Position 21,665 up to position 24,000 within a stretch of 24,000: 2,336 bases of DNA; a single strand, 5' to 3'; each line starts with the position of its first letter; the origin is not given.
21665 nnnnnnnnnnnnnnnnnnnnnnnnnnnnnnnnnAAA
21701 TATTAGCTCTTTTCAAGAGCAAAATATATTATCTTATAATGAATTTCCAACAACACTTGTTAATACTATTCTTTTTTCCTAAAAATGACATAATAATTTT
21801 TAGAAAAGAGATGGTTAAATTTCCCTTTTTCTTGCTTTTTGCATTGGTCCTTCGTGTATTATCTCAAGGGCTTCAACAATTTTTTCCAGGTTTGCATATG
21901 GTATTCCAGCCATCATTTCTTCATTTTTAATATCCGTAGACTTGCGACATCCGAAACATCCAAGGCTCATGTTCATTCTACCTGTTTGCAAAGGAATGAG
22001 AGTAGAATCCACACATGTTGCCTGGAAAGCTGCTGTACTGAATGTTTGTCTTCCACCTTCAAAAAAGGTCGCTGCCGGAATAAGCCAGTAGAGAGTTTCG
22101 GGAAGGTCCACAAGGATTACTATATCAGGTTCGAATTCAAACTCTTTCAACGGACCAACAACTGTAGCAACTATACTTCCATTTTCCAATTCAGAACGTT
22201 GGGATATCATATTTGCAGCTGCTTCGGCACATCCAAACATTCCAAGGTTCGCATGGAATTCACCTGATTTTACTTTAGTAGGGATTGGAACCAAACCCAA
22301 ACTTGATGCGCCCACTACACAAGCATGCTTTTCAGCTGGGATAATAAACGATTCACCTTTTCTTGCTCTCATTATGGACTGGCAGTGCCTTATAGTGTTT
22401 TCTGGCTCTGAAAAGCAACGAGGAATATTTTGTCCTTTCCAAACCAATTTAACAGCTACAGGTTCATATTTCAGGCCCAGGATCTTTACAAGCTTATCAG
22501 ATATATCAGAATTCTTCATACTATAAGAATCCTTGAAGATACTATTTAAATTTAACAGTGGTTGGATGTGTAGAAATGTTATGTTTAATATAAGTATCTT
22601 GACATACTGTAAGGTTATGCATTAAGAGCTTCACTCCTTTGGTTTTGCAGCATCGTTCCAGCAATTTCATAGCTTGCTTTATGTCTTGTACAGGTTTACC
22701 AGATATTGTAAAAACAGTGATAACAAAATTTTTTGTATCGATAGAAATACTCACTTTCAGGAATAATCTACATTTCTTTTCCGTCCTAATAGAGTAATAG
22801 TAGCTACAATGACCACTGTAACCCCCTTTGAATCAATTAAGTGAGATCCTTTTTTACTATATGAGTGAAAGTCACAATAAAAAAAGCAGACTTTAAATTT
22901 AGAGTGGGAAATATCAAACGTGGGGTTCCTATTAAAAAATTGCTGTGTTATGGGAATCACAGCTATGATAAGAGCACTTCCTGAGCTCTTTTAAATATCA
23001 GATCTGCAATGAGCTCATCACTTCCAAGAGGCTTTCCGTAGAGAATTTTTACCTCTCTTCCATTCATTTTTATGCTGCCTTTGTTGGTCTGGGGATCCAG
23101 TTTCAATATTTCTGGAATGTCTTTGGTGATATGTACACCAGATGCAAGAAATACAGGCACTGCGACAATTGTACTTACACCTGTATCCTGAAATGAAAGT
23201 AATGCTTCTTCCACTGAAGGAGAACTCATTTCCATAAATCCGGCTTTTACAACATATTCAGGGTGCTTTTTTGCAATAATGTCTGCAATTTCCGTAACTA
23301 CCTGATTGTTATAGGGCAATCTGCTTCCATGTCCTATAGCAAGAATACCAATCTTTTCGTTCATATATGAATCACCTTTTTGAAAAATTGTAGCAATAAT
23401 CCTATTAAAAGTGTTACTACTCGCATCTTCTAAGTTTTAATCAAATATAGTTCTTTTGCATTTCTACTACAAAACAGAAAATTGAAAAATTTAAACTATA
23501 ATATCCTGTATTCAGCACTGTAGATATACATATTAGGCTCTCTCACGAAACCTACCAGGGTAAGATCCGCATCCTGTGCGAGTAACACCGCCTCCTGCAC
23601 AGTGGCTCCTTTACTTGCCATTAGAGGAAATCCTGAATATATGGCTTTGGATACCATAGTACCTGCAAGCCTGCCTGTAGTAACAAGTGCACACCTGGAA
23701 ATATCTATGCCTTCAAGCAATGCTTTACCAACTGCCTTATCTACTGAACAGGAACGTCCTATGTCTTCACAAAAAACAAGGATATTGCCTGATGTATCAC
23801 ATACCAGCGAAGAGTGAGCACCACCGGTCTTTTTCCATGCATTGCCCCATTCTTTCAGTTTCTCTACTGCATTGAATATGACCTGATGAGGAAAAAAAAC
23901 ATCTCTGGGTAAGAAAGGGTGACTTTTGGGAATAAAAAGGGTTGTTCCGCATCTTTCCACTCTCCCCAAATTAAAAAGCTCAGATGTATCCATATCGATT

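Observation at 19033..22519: SQR-like flavoprotein + DUF1641 bracketed by two diverged DUF169 paralogues: possible sulfur/redox module in a quinone-less archaeon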

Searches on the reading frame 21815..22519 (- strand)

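Call 3: search_protein_families(library=pfam, proteins=[window:21815-22519:-], max_evalue=0.01)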
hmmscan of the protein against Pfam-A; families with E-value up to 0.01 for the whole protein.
window:21815-22519:- (234 aa): 1 family
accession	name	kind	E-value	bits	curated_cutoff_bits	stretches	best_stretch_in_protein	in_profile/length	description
PF02596.20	DUF169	-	1.1e-63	215.3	27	1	9-216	1-208/209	Uncharacterised ArCR, COG2043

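Call 4: search_protein_families(library=ncbifam, proteins=[window:21815-22519:-], max_evalue=0.01)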
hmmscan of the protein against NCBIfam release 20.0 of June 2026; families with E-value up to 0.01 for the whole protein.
window:21815-22519:- (234 aa): 0 families

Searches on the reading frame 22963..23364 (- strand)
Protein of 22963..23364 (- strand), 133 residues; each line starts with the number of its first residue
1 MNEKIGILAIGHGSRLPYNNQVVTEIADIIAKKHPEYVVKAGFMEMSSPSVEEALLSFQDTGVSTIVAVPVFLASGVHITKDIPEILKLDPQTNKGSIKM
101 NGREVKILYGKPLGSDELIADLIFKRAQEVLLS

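Call 3: search_protein_families(library=pfam, proteins=[window:22963-23364:-], max_evalue=0.01)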
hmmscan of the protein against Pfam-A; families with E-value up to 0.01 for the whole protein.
window:22963-23364:- (133 aa): 2 families
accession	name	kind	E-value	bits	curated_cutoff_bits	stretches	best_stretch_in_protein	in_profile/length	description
PF01903.22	CbiX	-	3.5e-29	101.6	22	1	12-124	1-105/106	CbiX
PF06180.16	CbiK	-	4.6e-08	33.1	26.2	1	7-130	144-260/262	Cobalt chelatase (CbiK)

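Call 4: search_protein_families(library=ncbifam, proteins=[window:22963-23364:-], max_evalue=0.01)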
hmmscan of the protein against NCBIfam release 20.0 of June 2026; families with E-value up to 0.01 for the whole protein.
window:22963-23364:- (133 aa): 6 families
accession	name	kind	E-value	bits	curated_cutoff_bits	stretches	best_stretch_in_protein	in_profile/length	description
NF002090.2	PRK00923.1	subfamily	1.8e-48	163.8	120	1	6-129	2-128/129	sirohydrochlorin nickelochelatase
NF033198.0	F430_CfbA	equivalog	2e-47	160.1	120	1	6-129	1-122/122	sirohydrochlorin nickelochelatase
NF004449.0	PRK05782.1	equivalog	1.7e-13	50.3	298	1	4-129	3-127/333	bifunctional sirohydrochlorin cobalt chelatase/precorrin-8X methylmutase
NF002671.0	PRK02395.1-3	equivalog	8.8e-13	48.2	258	1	6-129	135-252/262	hypothetical protein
NF002670.0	PRK02395.1-1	equivalog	6.9e-11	41.7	324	1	3-129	143-267/292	hypothetical protein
NF002672.0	PRK02395.1-4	subfamily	0.00017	20.5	435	1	7-131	20-143/486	hypothetical protein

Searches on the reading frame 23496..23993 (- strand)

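Call 3: search_protein_families(library=pfam, proteins=[window:23496-23993:-], max_evalue=0.01)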
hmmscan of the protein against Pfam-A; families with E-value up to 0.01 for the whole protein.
window:23496-23993:- (165 aa): 1 family
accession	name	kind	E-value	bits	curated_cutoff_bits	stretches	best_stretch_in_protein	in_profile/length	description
PF02634.21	FdhD-NarQ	-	2.7e-39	135.7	27.2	1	29-164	101-236/237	FdhD/NarQ family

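Call 4: search_protein_families(library=ncbifam, proteins=[window:23496-23993:-], max_evalue=0.01)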
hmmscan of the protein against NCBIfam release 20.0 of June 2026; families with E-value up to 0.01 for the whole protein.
window:23496-23993:- (165 aa): 2 families
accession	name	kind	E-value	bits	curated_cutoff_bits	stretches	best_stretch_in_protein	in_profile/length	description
NF001943.0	PRK00724.1-2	equivalog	1.6e-33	115.9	269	1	28-164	135-272/274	formate dehydrogenase accessory sulfurtransferase FdhD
TIGR00129.1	fdhD_narQ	equivalog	8.3e-31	107.2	140.9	1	21-164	93-235/237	formate dehydrogenase accessory sulfurtransferase FdhD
